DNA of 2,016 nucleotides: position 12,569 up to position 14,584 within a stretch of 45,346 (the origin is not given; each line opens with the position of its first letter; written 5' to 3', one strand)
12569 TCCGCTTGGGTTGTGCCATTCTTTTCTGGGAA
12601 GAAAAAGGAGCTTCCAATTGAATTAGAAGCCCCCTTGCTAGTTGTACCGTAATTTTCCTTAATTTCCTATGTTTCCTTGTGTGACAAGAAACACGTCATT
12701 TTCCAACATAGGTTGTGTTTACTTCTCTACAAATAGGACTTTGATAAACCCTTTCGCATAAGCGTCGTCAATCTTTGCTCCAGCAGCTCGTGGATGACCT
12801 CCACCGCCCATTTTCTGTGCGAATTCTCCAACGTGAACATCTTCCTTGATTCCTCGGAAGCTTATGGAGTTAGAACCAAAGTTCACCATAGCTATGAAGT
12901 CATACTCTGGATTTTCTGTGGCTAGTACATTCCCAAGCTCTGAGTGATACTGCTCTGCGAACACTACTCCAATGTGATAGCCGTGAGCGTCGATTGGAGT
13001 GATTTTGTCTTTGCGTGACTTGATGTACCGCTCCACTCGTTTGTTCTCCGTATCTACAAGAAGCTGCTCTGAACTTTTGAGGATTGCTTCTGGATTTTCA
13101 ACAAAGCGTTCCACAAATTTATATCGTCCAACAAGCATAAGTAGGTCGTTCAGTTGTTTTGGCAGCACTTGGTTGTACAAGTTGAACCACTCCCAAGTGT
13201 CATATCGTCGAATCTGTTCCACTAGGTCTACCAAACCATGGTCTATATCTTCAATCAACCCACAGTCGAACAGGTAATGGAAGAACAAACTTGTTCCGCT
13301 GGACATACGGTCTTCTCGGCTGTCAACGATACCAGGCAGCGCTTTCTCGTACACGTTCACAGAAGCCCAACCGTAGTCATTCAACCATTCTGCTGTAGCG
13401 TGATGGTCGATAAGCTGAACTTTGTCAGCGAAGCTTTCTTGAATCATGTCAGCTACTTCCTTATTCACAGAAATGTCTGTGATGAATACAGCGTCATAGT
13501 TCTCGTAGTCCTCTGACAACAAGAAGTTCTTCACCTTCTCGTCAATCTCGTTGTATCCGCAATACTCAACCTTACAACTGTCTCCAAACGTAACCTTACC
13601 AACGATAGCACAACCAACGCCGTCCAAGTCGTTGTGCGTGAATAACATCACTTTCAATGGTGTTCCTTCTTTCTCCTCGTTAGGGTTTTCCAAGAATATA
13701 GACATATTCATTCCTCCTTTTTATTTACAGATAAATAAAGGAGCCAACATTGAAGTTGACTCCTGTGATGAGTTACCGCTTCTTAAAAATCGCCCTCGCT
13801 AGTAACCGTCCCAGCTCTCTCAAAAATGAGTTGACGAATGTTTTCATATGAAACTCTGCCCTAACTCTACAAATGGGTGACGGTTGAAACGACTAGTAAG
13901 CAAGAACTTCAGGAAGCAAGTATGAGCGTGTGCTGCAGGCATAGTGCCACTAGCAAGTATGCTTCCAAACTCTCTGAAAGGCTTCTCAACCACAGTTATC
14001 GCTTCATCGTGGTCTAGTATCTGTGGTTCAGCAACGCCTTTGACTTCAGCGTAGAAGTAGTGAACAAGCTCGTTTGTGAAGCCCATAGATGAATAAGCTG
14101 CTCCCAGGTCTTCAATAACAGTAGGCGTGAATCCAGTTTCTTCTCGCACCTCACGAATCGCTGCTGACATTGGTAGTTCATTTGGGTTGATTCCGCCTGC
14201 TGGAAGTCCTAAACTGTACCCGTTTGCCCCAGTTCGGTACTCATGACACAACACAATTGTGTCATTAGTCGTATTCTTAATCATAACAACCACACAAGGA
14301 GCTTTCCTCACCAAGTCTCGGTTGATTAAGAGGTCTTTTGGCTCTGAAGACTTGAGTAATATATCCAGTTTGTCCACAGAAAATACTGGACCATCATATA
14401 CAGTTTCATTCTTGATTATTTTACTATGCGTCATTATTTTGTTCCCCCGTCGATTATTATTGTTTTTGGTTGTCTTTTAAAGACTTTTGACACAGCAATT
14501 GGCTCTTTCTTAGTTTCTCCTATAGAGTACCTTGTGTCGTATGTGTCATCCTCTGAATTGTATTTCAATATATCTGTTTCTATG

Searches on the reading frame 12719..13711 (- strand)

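Call 55: search_protein_families(library=pfam, proteins=[window:12719-13711:-], max_evalue=1)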
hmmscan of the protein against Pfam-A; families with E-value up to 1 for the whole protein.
window:12719-13711:- (330 aa): 3 families
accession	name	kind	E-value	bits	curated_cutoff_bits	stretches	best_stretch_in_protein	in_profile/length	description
PF02272.25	DHHA1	-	4.9e-07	30.6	25.9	1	281-317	45-86/102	DHHA1 domain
PF01368.27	DHH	-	2.8e-05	24.8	28.1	1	20-110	1-79/125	DHH family, N-terminal domain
PF05563.18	SpvD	-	0.03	14.5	25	1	31-96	102-163/212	Salmonella plasmid virulence protein SpvD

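Call 75: search_protein_families(library=ncbifam, proteins=[window:12719-13711:-], max_evalue=0.001)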
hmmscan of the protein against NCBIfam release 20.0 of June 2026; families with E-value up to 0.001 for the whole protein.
window:12719-13711:- (330 aa): 2 families
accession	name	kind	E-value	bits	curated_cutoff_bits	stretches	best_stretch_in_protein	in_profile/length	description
NF053576.1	RecJ_archaeal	equivalog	7.6e-08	31.6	360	0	20-109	13-98/452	RecJ family nuclease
NF040701.1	RecJ_Meth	equivalog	6.7e-05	21.8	550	0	20-127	9-113/449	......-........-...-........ exonuclease RecJ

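Call 89: search_protein_families(library=phrogs, proteins=[window:12719-13711:-], max_evalue=0.01)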
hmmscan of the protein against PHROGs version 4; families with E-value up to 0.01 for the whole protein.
window:12719-13711:- (330 aa): 3 families
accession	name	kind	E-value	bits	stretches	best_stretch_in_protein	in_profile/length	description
phrog_4771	-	other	3.8e-30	106.2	1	20-318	18-287/363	DHH phosphoesterase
phrog_26954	-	other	2.3e-29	103.6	1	22-326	1-286/296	DHH phosphoesterase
phrog_1850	-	other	3.4e-07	30.7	1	162-311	136-288/312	exopolyphosphatase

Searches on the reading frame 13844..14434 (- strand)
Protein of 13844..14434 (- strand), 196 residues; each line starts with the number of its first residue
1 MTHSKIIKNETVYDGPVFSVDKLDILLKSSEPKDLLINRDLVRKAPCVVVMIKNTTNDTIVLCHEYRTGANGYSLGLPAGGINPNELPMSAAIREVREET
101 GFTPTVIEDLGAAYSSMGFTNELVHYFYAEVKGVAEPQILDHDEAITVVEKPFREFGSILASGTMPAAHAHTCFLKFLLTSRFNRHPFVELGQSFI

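Call 55: search_protein_families(library=pfam, proteins=[window:13844-14434:-], max_evalue=1)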
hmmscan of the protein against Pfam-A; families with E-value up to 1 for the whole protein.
window:13844-14434:- (196 aa): 1 family
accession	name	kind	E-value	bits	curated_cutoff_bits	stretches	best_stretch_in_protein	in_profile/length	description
PF00293.34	NUDIX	-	5e-14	52.9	21.1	1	46-145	4-107/134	NUDIX domain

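Call 75: search_protein_families(library=ncbifam, proteins=[window:13844-14434:-], max_evalue=0.001)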
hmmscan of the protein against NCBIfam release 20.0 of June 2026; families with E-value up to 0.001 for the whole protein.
window:13844-14434:- (196 aa): 11 families
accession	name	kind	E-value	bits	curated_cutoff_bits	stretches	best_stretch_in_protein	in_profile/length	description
NF008736.0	PRK11762.1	equivalog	1.4e-17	63.9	169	1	4-165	8-165/186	ADP compounds hydrolase NudE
TIGR00052.1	TIGR00052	subfamily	2.9e-12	46.6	79.55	1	4-134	3-141/188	nudix-type nucleoside diphosphatase, YffH/AdpP family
NF011585.0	PRK15009.1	equivalog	3.5e-08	33.3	234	1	17-181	17-187/191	GDP-mannose pyrophosphatase NudK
NF041652.1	Nud_hyd_Dein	equivalog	1.1e-06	28.9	200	1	45-164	15-135/152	Nudix hydrolase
NF001938.0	PRK00714.1-5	equivalog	2e-05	24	116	1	45-104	13-76/172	RNA pyrophosphohydrolase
NF008044.0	PRK10776.1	equivalog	2.2e-05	24.4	148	1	49-116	8-74/130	8-oxo-dGTP diphosphatase MutT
NF001937.0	PRK00714.1-4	equivalog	5.3e-05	22.9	139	1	50-112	13-70/161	RNA pyrophosphohydrolase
TIGR00586.1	mutt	equivalog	6.3e-05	23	97.9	1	48-111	8-70/129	8-oxo-dGTP diphosphatase MutT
TIGR02705.1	nudix_YtkD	equivalog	0.00037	20.1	154.4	1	49-128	27-99/156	RNA deprotection pyrophosphohydrolase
NF001935.0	PRK00714.1-2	equivalog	0.00041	19.9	259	1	72-111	30-69/183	RNA pyrophosphohydrolase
NF052459.1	OxoGTPPhMutT1Mycb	equivalog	0.0005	19.3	475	1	71-131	29-87/292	8-oxo-(d)GTP phosphatase MutT1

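Call 89: search_protein_families(library=phrogs, proteins=[window:13844-14434:-], max_evalue=0.01)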
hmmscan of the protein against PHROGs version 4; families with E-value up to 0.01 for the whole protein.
window:13844-14434:- (196 aa): 5 families
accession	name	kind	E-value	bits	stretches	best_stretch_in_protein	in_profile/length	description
phrog_1185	-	other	5.2e-16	59.9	1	3-133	119-239/301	nudix hydrolase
phrog_1198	-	other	3e-12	47.8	1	40-145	32-139/253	MutT/NUDIX hydrolase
phrog_15528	-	head and packaging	4.7e-08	32.9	1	70-146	540-613/794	portal protein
phrog_10313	-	other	1e-05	26.4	1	42-116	10-81/159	nudix hydrolase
phrog_19657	-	other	0.00019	22.5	1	67-109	53-95/176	nudix hydrolase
